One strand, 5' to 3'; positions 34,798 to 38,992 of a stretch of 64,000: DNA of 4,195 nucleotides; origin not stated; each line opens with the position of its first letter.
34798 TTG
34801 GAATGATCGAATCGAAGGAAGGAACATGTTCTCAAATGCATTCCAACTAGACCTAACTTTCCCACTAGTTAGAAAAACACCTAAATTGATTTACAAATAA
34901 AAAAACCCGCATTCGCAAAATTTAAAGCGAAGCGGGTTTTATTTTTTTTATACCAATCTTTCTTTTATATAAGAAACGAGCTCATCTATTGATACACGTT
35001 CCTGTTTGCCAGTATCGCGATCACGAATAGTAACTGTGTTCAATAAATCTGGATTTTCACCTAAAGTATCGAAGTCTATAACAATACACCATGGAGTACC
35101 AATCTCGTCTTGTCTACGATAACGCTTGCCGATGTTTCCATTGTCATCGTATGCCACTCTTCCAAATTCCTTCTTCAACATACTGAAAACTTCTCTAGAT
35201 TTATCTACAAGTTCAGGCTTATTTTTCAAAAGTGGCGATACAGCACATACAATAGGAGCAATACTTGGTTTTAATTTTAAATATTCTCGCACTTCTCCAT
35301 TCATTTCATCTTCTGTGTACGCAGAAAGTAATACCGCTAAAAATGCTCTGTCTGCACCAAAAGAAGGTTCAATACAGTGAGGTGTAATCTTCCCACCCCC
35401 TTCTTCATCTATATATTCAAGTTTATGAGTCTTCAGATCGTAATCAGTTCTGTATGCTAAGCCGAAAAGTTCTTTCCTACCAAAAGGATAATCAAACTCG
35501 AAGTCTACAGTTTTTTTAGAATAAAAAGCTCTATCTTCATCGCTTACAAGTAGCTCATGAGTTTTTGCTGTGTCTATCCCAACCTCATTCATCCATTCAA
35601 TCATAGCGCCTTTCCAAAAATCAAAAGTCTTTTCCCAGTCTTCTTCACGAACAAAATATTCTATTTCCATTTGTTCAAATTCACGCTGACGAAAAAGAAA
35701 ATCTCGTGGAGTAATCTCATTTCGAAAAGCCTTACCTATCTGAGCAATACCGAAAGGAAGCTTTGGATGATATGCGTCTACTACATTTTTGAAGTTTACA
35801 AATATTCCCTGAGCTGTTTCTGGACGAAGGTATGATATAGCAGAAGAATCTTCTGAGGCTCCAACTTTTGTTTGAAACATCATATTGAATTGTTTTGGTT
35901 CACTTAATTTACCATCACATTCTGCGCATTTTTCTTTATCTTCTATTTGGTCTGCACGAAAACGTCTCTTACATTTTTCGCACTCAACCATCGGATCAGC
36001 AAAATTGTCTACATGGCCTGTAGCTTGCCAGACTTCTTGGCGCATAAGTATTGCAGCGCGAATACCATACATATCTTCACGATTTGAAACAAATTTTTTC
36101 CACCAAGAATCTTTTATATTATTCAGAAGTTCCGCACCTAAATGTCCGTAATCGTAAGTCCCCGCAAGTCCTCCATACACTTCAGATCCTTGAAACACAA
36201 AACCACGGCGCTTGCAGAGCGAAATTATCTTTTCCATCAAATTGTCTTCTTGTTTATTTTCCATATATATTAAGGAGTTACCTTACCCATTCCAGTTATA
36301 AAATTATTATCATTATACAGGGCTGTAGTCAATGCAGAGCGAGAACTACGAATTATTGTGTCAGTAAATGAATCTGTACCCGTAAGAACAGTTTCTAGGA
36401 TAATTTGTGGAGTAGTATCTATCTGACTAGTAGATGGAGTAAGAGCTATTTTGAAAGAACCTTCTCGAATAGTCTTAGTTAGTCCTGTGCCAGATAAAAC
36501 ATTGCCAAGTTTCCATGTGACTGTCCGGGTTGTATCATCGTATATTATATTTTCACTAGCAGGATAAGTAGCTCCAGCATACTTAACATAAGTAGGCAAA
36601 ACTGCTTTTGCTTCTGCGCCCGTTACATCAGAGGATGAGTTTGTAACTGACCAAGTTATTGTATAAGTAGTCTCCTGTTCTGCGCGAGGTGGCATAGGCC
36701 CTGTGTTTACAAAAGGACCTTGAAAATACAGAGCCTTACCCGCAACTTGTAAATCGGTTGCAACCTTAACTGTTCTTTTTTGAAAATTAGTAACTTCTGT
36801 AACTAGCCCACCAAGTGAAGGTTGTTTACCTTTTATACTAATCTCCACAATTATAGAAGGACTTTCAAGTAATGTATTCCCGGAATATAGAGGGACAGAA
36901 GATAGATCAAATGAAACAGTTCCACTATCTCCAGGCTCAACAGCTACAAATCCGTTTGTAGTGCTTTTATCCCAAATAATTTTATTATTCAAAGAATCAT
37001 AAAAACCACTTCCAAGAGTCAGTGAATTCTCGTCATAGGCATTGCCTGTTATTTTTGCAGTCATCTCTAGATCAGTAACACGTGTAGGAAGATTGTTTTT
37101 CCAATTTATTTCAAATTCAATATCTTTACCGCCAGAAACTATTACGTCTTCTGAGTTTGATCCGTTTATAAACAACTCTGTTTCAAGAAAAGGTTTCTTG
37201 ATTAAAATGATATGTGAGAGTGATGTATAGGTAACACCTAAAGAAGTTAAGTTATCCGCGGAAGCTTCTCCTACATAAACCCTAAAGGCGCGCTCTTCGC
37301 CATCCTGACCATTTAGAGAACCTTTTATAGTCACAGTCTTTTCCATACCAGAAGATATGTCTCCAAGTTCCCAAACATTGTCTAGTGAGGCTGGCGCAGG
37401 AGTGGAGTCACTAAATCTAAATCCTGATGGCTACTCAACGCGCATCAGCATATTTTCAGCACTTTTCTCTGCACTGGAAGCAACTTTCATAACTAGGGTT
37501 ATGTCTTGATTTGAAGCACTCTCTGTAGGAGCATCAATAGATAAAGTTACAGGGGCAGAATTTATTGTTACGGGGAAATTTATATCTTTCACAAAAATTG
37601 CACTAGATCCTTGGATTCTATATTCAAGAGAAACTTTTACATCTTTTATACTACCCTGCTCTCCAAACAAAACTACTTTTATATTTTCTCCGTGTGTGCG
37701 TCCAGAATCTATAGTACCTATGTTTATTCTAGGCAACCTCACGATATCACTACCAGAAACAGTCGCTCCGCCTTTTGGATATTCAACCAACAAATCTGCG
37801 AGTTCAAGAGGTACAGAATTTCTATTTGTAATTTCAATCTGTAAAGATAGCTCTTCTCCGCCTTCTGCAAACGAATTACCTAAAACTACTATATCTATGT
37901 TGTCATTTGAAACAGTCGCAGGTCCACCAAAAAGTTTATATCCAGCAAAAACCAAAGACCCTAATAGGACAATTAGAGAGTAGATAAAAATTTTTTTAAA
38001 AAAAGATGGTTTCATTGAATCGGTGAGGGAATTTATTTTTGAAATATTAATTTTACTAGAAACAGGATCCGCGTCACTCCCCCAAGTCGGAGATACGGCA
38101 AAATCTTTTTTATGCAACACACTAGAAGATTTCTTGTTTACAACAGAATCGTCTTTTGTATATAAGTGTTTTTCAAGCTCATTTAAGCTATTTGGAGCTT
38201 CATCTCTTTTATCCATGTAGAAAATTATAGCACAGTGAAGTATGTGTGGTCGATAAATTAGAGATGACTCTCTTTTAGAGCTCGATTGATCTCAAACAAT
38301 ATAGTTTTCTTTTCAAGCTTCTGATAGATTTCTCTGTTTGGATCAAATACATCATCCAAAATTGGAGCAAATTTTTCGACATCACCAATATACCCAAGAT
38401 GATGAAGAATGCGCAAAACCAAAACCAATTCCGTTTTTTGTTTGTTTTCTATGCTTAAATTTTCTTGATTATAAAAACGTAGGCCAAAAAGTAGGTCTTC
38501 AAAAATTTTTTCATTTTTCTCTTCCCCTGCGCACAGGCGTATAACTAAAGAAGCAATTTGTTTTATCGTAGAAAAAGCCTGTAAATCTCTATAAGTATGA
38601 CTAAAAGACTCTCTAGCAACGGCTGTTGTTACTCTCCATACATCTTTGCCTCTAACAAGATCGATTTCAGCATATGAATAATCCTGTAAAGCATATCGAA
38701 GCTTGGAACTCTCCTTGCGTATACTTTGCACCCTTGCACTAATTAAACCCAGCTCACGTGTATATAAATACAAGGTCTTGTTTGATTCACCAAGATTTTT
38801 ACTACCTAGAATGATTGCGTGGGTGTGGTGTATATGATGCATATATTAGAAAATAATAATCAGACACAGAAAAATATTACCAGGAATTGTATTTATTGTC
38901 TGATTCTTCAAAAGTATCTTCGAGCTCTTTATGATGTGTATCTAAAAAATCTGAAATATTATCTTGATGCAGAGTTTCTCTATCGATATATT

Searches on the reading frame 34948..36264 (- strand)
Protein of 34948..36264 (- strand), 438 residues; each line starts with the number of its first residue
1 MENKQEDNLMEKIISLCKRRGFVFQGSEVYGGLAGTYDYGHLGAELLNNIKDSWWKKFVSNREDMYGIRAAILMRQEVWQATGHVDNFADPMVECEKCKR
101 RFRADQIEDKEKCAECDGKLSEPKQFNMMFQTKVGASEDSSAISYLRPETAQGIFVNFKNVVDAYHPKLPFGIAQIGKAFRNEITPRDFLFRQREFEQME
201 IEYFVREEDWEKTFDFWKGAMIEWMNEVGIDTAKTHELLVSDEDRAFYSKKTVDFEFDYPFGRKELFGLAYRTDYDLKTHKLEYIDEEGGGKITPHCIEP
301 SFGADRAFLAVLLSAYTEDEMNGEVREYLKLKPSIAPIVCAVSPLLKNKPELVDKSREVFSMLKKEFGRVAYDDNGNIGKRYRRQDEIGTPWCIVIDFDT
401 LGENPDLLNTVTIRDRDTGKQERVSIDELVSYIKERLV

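Call 39: search_protein_families(library=pfam, proteins=[window:34948-36264:-], max_evalue=0.0001)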
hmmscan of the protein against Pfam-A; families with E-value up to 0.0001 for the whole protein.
window:34948-36264:- (438 aa): 2 families
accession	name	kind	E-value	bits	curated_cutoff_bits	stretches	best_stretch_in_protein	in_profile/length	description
PF03129.25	HGTP_anticodon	-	2e-21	76.3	21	1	340-436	2-94/94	Anticodon binding domain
PF00587.30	tRNA-synt_2b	-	9.5e-14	52.3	29.3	1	144-314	11-177/179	tRNA synthetase class II core domain (G, H, P, S and T)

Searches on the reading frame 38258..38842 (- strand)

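Call 53: search_protein_families(library=pfam, proteins=[window:38258-38842:-], max_evalue=0.0001)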
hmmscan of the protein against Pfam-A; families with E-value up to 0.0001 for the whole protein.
window:38258-38842:- (194 aa): 1 family
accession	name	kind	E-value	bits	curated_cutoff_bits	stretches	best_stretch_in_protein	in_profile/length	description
PF11967.14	RecO_N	-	8.7e-12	45.3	27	1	1-79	1-79/80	Recombination protein O N terminal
